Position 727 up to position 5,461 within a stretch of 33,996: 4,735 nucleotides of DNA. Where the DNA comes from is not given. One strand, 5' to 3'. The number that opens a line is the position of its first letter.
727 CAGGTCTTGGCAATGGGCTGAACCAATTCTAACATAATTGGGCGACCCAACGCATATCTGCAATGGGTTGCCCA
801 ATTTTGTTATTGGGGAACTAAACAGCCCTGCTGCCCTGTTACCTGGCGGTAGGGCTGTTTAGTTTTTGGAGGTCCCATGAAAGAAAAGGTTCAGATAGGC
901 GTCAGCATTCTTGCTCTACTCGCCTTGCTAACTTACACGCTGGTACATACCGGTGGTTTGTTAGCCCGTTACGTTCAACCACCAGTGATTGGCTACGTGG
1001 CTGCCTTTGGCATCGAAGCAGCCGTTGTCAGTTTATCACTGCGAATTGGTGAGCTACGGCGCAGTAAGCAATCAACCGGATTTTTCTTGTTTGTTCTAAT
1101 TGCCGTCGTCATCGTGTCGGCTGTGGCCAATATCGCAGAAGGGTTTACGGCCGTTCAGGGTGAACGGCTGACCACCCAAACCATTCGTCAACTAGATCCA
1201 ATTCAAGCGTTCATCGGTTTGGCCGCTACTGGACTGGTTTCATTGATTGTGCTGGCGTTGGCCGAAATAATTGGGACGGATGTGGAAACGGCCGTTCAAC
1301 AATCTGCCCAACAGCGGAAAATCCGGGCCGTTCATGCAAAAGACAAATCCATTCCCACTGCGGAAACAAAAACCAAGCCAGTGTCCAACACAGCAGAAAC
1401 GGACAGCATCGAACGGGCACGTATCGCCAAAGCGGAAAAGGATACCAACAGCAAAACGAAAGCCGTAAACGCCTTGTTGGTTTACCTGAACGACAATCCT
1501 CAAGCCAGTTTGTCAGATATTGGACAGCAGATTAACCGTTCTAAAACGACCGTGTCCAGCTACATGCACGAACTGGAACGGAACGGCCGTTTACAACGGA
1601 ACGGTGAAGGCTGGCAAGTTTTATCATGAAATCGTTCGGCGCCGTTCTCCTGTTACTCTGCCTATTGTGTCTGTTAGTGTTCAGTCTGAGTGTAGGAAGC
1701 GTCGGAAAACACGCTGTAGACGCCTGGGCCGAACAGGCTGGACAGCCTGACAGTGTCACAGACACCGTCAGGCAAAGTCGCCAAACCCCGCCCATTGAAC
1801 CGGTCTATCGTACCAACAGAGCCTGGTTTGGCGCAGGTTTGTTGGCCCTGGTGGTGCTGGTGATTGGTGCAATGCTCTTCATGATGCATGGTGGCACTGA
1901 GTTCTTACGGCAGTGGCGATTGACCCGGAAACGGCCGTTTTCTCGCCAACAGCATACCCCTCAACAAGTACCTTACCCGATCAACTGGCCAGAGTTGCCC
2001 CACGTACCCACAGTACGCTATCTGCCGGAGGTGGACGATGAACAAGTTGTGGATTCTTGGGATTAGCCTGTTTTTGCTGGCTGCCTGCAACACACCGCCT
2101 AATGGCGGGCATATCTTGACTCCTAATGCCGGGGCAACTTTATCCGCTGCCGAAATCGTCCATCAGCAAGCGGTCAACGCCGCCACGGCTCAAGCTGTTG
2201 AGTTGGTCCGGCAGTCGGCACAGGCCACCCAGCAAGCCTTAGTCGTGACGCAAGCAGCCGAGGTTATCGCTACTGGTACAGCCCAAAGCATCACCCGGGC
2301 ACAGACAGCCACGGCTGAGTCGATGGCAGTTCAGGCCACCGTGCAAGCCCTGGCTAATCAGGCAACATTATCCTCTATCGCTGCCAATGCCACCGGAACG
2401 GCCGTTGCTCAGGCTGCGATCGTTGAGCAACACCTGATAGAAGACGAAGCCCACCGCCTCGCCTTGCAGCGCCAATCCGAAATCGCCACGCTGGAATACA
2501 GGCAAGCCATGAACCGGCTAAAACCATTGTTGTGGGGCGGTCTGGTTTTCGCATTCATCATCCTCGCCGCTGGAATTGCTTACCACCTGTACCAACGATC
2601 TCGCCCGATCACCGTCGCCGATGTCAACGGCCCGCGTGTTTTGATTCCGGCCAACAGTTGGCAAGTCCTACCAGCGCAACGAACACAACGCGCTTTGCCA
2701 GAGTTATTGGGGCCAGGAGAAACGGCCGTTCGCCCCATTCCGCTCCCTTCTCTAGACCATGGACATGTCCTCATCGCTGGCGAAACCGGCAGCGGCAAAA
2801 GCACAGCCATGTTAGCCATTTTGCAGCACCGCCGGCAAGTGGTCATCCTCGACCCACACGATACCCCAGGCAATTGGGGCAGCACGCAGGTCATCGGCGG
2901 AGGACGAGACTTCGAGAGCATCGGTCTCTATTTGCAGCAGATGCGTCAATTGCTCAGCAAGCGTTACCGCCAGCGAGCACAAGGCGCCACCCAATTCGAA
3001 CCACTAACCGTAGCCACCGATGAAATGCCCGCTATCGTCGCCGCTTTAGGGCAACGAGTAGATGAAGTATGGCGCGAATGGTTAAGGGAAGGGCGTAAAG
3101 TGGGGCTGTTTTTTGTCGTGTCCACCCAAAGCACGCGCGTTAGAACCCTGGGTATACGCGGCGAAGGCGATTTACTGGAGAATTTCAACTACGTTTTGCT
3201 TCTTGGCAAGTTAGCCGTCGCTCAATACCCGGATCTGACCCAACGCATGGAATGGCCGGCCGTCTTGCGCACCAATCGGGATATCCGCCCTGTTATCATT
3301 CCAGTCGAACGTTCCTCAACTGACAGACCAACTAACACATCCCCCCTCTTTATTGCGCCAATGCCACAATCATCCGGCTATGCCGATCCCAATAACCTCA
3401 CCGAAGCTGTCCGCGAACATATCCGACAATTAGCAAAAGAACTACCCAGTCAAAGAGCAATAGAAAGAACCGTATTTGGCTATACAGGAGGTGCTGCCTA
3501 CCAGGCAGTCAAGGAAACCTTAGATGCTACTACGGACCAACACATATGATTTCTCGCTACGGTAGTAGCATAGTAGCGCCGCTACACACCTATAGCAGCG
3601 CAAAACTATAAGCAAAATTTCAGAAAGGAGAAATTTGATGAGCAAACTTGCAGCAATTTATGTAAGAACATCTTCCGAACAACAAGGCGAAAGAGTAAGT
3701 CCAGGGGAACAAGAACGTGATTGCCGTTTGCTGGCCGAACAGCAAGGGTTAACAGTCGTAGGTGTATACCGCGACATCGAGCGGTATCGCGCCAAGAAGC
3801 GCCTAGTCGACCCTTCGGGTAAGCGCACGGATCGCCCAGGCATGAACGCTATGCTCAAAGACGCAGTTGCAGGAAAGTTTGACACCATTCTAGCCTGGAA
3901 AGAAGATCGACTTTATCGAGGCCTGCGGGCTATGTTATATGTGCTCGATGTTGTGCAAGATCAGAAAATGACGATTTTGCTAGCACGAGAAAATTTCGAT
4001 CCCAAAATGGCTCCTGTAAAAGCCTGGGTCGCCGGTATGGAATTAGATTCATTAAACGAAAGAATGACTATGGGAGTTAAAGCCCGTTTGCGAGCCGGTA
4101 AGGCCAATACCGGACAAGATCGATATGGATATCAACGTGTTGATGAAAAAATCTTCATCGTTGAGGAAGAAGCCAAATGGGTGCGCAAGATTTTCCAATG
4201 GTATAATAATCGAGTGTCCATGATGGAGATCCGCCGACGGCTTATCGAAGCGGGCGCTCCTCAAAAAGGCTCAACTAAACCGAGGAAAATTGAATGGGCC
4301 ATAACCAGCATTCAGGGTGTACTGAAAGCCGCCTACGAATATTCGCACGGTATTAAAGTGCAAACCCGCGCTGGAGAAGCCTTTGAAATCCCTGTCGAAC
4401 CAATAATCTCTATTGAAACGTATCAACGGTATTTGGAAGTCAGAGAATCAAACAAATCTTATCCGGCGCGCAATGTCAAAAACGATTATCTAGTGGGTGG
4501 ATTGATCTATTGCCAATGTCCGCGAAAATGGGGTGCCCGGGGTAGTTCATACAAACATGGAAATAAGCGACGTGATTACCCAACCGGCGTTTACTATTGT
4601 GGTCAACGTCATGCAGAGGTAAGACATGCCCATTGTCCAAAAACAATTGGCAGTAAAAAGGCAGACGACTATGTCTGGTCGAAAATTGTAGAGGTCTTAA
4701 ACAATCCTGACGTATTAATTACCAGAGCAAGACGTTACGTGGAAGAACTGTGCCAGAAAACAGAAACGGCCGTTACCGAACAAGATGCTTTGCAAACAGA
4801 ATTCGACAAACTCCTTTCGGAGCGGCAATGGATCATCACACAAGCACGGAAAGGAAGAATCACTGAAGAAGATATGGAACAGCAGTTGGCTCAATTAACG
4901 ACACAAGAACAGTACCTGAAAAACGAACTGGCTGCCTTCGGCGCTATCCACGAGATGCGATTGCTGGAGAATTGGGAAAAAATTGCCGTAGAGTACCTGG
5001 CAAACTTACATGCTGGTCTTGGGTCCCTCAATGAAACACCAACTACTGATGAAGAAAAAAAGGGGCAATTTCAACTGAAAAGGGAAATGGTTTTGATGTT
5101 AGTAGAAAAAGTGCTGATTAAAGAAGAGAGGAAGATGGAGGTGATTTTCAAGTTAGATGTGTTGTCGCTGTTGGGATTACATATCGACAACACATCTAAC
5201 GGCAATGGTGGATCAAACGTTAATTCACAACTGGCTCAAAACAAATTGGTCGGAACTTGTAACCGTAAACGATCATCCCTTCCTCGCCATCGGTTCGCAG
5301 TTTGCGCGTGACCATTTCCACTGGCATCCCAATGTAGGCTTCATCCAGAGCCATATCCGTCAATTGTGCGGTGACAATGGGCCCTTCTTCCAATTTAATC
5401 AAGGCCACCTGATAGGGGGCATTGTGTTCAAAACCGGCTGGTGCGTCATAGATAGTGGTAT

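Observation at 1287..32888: Hyper-abundant palindrome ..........: a HIP1-like word I do not recognise as described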

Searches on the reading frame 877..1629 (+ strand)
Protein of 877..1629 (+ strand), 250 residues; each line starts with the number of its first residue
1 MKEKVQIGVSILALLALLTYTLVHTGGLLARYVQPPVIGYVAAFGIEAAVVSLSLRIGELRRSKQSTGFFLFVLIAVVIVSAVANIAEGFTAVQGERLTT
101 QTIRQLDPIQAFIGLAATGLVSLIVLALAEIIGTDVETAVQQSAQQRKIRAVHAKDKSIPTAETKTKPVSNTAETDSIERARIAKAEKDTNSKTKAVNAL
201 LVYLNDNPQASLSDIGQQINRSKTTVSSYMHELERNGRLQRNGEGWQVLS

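Call 7: search_protein_families(library=pfam, proteins=[window:877-1629:+])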
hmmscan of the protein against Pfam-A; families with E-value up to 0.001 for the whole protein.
window:877-1629:+ (250 aa): 3 families
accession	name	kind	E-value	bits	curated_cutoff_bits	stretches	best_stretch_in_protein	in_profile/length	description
PF13412.12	HTH_24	-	4.8e-05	23.3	21.9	1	200-238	8-46/48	Winged helix-turn-helix DNA-binding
PF09339.16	HTH_IclR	-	0.00012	22.2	22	1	199-242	7-51/52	IclR helix-turn-helix domain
PF01047.28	MarR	-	0.0003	21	24.6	1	200-241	8-49/59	MarR family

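Call 21: find_encoding_contigs(protein=window:877-1629:+, flank=10000, max_places=4)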
Protein window:877-1629:+ (250 aa): 2 contigs read that carry it; 2 places shown.
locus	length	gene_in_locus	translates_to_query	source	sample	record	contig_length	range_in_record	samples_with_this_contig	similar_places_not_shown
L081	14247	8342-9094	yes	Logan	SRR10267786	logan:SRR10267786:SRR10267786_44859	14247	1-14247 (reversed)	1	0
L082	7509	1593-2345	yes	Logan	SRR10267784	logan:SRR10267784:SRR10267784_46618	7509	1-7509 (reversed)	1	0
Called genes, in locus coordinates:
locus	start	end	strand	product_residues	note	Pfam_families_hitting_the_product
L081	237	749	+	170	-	-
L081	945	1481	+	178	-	-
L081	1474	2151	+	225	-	-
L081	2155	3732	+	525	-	-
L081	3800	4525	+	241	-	-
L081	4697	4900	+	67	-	-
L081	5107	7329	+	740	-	PF12965:DUF3854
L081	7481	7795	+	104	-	-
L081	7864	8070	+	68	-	PF12728:HTH_17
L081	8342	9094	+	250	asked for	-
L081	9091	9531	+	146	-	-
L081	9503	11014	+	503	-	-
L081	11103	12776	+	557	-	PF00239:Resolvase, PF07508:Recombinase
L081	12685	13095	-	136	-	PF12172:zf-ChsH2 (weak), PF01796:OB_ChsH2_C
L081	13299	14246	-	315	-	?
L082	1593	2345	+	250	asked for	-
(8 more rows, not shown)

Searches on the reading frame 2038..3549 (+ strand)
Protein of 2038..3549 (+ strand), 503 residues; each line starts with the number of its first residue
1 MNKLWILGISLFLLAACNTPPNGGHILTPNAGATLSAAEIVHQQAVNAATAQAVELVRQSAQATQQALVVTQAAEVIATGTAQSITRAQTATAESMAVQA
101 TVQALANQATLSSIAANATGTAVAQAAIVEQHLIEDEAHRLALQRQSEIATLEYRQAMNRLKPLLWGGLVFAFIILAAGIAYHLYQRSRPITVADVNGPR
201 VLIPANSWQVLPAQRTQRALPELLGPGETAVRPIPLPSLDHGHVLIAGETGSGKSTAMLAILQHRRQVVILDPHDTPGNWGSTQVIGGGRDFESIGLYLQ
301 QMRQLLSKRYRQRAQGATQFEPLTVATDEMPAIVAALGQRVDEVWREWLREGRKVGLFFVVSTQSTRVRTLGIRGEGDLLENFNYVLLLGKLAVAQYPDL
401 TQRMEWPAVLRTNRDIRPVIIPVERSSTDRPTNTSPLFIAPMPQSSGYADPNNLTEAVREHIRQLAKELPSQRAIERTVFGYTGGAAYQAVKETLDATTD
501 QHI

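Call 7: search_protein_families(library=pfam, proteins=[window:2038-3549:+])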
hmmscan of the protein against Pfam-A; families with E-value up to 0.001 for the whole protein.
window:2038-3549:+ (503 aa): 4 families
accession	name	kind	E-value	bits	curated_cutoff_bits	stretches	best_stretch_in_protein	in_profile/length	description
PF01935.23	DUF87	-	0.00014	22.5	23.2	1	243-275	25-62/220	Helicase HerA, central domain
PF04851.21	ResIII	-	0.00063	20.1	22.5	0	55-163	64-152/164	Type III restriction enzyme, res subunit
PF00270.35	DEAD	-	0.00073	19.8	26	0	241-272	14-52/167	DEAD/DEAH box helicase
PF01580.24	FtsK_SpoIIIE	-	0.00088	19.2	24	0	237-262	39-60/221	FtsK/SpoIIIE family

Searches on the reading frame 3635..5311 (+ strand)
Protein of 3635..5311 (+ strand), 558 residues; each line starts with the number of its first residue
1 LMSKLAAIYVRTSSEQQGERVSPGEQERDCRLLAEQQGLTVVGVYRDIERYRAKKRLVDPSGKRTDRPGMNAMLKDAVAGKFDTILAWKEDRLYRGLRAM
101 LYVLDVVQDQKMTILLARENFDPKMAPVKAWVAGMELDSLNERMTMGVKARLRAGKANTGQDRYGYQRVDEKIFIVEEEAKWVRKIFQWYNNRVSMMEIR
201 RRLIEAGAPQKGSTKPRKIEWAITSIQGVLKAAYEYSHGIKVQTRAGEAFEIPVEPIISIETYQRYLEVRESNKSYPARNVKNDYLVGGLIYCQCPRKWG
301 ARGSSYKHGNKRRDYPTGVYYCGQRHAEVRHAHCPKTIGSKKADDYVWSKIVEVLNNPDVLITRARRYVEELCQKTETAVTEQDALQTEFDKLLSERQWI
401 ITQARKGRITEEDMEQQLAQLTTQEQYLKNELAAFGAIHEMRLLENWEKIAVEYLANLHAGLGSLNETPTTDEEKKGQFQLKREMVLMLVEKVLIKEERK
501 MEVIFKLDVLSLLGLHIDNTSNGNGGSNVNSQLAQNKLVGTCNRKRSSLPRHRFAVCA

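Call 7: search_protein_families(library=pfam, proteins=[window:3635-5311:+])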
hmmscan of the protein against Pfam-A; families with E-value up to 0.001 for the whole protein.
window:3635-5311:+ (558 aa): 2 families
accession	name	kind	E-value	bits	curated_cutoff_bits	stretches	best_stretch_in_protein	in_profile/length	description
PF00239.26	Resolvase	-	7.1e-18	65.5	23.3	1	6-156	1-144/145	Resolvase, N terminal domain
PF07508.19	Recombinase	-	1.5e-07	32.1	21.1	1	177-271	1-100/102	Recombinase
